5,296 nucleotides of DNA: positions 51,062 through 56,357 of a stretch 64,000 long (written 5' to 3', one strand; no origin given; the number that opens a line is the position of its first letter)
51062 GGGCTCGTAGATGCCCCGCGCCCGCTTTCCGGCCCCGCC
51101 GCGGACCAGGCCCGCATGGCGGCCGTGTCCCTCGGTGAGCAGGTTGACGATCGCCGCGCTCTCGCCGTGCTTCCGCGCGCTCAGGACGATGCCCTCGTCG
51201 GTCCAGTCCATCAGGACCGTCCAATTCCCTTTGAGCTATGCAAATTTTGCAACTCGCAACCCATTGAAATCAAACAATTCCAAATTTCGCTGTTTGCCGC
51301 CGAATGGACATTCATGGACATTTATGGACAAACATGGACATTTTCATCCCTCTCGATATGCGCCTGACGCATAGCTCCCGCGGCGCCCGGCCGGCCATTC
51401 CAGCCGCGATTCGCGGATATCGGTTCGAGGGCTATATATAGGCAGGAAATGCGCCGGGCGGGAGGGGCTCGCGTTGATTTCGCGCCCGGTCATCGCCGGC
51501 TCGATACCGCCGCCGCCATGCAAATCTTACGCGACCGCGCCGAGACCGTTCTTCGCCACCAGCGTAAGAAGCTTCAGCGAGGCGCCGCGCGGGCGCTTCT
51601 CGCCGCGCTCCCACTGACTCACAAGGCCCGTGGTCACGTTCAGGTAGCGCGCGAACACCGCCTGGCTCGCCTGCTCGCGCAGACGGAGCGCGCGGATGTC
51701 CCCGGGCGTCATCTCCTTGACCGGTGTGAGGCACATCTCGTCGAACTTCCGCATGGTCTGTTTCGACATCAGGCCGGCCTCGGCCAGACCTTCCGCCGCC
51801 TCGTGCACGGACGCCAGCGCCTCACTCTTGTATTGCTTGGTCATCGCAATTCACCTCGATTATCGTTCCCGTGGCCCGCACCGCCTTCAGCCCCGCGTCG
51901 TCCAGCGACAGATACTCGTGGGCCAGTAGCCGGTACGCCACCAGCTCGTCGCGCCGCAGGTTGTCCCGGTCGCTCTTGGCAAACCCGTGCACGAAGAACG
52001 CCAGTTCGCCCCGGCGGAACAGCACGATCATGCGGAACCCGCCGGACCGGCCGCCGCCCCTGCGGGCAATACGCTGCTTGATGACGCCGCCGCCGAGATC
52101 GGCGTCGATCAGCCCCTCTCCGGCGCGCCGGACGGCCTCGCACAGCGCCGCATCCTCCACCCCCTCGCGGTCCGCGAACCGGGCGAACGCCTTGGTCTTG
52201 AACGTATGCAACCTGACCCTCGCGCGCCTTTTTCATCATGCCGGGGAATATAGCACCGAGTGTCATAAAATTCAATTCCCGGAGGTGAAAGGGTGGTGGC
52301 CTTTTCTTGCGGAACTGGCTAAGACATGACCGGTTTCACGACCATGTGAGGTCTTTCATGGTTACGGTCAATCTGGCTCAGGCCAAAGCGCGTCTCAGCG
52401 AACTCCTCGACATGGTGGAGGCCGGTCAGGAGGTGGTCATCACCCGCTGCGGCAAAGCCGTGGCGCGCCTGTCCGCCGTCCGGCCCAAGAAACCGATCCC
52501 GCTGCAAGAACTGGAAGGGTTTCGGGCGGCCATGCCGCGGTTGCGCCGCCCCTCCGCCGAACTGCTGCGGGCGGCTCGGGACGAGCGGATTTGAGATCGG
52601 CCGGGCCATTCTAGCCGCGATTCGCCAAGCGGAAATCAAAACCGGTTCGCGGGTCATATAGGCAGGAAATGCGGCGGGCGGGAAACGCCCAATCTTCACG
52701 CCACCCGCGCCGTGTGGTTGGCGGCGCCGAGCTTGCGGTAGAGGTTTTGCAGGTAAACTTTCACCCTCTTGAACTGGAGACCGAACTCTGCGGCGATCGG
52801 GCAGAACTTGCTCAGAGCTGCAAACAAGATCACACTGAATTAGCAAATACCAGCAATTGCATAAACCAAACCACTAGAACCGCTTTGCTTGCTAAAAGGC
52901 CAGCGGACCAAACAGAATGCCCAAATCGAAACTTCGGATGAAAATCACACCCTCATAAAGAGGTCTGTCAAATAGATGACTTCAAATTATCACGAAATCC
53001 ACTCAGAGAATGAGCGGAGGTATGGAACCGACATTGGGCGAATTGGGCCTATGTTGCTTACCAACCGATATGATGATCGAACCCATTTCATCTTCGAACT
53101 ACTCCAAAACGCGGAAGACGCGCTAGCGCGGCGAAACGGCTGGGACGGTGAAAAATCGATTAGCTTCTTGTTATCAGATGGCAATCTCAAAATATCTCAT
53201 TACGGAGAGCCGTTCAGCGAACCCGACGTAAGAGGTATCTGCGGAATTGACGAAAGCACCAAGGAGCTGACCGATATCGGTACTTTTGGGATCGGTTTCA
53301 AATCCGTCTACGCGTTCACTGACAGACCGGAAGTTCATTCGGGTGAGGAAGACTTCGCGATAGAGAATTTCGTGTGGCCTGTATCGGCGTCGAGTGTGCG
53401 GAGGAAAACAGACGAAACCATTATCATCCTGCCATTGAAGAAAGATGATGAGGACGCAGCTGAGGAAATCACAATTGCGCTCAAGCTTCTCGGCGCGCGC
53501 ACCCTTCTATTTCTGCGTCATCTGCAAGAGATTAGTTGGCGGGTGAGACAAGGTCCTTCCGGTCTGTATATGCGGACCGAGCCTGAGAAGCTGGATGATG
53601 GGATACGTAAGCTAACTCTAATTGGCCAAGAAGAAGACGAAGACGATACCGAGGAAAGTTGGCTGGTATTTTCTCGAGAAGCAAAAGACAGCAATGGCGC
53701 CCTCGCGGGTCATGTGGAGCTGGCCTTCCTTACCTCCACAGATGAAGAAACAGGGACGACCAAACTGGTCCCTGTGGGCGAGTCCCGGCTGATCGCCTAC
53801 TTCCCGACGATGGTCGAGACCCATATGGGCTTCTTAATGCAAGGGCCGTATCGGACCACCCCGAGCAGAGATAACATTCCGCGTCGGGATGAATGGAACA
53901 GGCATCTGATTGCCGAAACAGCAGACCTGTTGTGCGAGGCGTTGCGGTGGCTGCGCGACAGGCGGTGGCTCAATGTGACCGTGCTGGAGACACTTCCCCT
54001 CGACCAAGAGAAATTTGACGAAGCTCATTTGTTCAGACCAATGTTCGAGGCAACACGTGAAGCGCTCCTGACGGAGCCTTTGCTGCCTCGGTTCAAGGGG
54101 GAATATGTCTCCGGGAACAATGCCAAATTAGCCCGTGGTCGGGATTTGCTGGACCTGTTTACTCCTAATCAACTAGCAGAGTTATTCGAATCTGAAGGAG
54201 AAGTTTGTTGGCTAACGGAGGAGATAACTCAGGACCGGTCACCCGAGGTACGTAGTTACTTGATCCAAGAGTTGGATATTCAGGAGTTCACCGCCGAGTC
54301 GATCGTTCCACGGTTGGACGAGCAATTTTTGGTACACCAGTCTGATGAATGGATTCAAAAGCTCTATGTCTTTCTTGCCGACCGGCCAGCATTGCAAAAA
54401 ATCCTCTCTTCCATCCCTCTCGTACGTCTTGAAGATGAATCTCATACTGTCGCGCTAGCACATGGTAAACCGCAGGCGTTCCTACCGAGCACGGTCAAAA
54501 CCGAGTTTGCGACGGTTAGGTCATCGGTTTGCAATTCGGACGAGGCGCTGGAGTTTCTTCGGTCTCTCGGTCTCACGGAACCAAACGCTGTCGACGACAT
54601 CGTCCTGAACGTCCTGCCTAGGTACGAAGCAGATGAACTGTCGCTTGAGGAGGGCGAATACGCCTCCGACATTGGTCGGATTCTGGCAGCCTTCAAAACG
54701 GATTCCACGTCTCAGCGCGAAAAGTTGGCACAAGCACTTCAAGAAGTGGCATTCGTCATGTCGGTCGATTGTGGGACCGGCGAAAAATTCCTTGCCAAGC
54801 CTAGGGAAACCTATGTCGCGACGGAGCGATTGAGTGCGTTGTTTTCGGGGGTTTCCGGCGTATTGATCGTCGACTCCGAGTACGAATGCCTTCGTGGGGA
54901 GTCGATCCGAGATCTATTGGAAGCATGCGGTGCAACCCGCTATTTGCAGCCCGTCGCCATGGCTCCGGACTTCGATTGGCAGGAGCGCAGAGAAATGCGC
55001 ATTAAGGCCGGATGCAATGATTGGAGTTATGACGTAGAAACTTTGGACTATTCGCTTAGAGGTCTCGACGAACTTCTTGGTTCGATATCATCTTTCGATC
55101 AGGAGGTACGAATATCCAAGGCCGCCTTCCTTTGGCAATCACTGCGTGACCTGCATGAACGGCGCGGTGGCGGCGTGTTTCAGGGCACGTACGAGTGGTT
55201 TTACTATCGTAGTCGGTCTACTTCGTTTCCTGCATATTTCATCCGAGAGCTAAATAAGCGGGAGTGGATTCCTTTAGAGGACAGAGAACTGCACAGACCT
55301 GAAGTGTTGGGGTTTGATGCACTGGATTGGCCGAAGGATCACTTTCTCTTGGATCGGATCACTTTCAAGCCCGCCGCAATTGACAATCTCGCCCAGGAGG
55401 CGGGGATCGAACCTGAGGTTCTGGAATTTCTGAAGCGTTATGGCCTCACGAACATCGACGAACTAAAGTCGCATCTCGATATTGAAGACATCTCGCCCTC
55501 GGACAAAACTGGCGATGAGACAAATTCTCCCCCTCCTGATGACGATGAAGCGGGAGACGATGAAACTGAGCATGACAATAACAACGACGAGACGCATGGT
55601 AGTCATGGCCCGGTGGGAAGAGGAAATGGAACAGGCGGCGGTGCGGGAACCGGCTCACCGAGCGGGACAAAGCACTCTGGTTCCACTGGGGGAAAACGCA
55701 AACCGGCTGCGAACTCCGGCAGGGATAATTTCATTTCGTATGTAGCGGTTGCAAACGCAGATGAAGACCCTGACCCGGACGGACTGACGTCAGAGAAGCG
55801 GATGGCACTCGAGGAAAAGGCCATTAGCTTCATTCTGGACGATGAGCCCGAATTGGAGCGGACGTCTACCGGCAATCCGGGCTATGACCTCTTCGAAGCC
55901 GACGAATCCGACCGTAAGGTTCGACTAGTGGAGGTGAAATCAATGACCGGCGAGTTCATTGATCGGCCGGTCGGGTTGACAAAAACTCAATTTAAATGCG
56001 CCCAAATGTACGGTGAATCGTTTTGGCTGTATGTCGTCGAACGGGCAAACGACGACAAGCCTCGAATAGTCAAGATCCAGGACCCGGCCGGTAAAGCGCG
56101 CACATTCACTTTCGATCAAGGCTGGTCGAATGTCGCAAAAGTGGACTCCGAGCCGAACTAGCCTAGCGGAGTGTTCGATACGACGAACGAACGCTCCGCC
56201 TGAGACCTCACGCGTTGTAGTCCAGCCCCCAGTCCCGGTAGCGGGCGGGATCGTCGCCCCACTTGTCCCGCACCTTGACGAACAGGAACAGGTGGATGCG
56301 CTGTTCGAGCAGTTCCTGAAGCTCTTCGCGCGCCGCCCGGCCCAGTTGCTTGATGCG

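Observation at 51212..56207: About 5 kb mosaic insertion splits the conserved rnc-era-recO arrangement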

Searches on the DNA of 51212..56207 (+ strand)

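Call 44: search_dna_similar(query=window:51212-56207:+, collection=plasmids, mode=distant, max_rows=12)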
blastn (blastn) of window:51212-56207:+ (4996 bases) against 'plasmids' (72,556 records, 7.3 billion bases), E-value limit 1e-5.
Records with a match: 49; places in all: 49; records where one place covers at least 80% of the query: 0.
Best place of each record, by identity: 60-80% 49.
By first word of the organism name: Sinorhizobium 7; Shinella 4; Rhizobium 4; Roseomonas 3; Agrobacterium 3; Novosphingobium 3; Mesorhizobium 3; Labrenzia 3; Xanthobacter 2; Methylomonas 2; and 13 more.
By predicted mobility (MOB-suite, as given by PLSDB): conjugative 22; non-mobilizable 19; mobilizable 8.
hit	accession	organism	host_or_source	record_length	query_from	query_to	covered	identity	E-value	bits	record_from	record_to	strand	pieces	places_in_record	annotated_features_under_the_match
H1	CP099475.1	Roseomonas mucosa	Human skin,single cell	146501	332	991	13%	70.9%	6e-81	311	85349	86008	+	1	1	type II toxin-antitoxin system RelE/ParE family toxin | DNA-binding transcriptional regulator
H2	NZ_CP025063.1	Roseomonas mucosa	Homo sapiens,Clinical, healthy, human ...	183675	332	991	13%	70.9%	6e-81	311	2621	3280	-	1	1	type II toxin-antitoxin system RelE/ParE family toxin | DNA-binding transcriptional regulator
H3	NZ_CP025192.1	Roseomonas mucosa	Homo sapiens,clinical, human skin, ...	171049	332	991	13%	70.9%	6e-81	311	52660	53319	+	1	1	type II toxin-antitoxin system RelE/ParE family toxin | DNA-binding transcriptional regulator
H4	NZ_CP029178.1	Acidibrevibacterium fodinaquatile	cell culture,acidic mine water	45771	310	905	12%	69.7%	4e-64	255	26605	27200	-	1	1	DNA-binding transcriptional regulator | type II toxin-antitoxin system RelE/ParE family toxin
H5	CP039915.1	Agrobacterium tumefaciens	-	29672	353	943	12%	65.8%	8e-23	118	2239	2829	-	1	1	type II toxin-antitoxin system RelE/ParE family toxin | DNA-binding transcriptional regulator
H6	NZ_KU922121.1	Xanthobacter flavus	-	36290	353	943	12%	65.8%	9e-22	114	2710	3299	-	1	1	DNA-binding transcriptional regulator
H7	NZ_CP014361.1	Methylomonas sp. DH-1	cell culture,waste sludge of a brewery ...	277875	316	913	12%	65.0%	1e-25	128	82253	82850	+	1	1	DNA-binding transcriptional regulator | type II toxin-antitoxin system RelE/ParE family toxin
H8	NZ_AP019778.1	Methylomonas koyamae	-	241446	316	913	12%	65.0%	1e-25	128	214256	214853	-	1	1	DNA-binding transcriptional regulator | type II toxin-antitoxin system RelE/ParE family toxin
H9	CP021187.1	Rhizorhabdus wittichii DC-6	activated sludge of a wastewater ...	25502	353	943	12%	65.7%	3e-21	113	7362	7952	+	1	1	addiction module toxin RelE | transcriptional regulator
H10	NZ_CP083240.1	Ancylobacter polymorphus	activated sludge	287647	353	943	12%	65.7%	3e-21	113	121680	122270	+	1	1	type II toxin-antitoxin system RelE/ParE family toxin | DNA-binding transcriptional regulator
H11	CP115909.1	Agrobacterium tumefaciens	Russian Sage,cell culture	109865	353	943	12%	65.7%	3e-21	113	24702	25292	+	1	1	type II toxin-antitoxin system RelE/ParE family toxin | DNA-binding transcriptional regulator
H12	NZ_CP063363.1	Xanthobacter dioxanivorans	pure culture,active sludge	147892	353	943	12%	65.7%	3e-21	113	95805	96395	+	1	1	type II toxin-antitoxin system RelE/ParE family toxin | DNA-binding transcriptional regulator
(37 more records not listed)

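Call 45: search_dna_similar(query=window:51212-56207:+, collection=phages, mode=distant, max_rows=8)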
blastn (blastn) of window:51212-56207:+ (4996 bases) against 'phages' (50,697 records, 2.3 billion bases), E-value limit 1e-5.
No match.

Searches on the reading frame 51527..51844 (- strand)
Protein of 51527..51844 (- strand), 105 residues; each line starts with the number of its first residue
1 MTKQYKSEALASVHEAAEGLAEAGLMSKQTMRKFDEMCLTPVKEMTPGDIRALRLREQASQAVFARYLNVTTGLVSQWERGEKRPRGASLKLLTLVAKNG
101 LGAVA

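Call 3: search_protein_families(library=pfam, proteins=[window:51527-51844:-], max_evalue=0.01)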
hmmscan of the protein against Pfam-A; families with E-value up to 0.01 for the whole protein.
window:51527-51844:- (105 aa): 2 families
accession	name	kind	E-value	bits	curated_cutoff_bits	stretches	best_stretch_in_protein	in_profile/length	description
PF01381.28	HTH_3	-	1.1e-05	25.8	23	1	50-93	1-44/55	Helix-turn-helix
PF13560.12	HTH_31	-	0.00014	22.5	27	1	51-87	7-44/64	Helix-turn-helix domain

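Call 6: search_protein_families(library=padloc, proteins=[window:51527-51844:-], max_evalue=0.01)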
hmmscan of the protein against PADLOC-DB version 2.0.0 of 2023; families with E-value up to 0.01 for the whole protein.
window:51527-51844:- (105 aa): 8 families
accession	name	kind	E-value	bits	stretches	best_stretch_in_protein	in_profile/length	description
PDLC03952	RmrA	-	0.00022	18.2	1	42-93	19-70/395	-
PDLC02926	HTH_VI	-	0.00026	19.2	1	50-93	6-46/92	-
PDLC03951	RmrA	-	0.00067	16.7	1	43-94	6-57/400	-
PDLC03669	Control_protein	-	0.00069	17.9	1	41-98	5-62/96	control protein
PDLC03955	RmrA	-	0.0018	15.5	1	51-96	26-71/371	-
PDLC03949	RmrA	-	0.0023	14.9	1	46-93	3-50/363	-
PDLC03947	RmrA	-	0.0044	13.9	1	42-91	8-57/383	-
PDLC03956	RmrA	-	0.0094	13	0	53-94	17-58/399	-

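Call 7: search_protein_families(library=ncbifam, proteins=[window:51527-51844:-], max_evalue=0.01)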
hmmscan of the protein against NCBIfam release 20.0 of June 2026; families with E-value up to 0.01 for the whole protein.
window:51527-51844:- (105 aa): 6 families
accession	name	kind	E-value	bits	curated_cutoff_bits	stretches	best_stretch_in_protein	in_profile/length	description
TIGR03830.1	CxxCG_CxxCG_HTH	subfamily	4.7e-08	32.9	61.8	1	27-98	47-118/127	type II TA system antitoxin MqsA family protein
NF007257.0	PRK09706.1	subfamily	6.9e-05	22.7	101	1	50-96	10-56/135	transcriptional repressor DicA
NF007481.0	PRK10072.1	equivalog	9.8e-05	22.8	110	1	48-99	36-87/96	HTH-type transcriptional regulator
NF041265.1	NadS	equivalog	0.0014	18.9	60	1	48-99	33-84/94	NadS family protein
NF047542.1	telomere_Tap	equivalog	0.0048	15.7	600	1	47-90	19-62/695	telomere-associated protein Tap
NF040522.1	VC1465_fam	subfamily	0.0085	16.2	70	0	50-98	1-50/111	VC1465 family Xer recombination activation factor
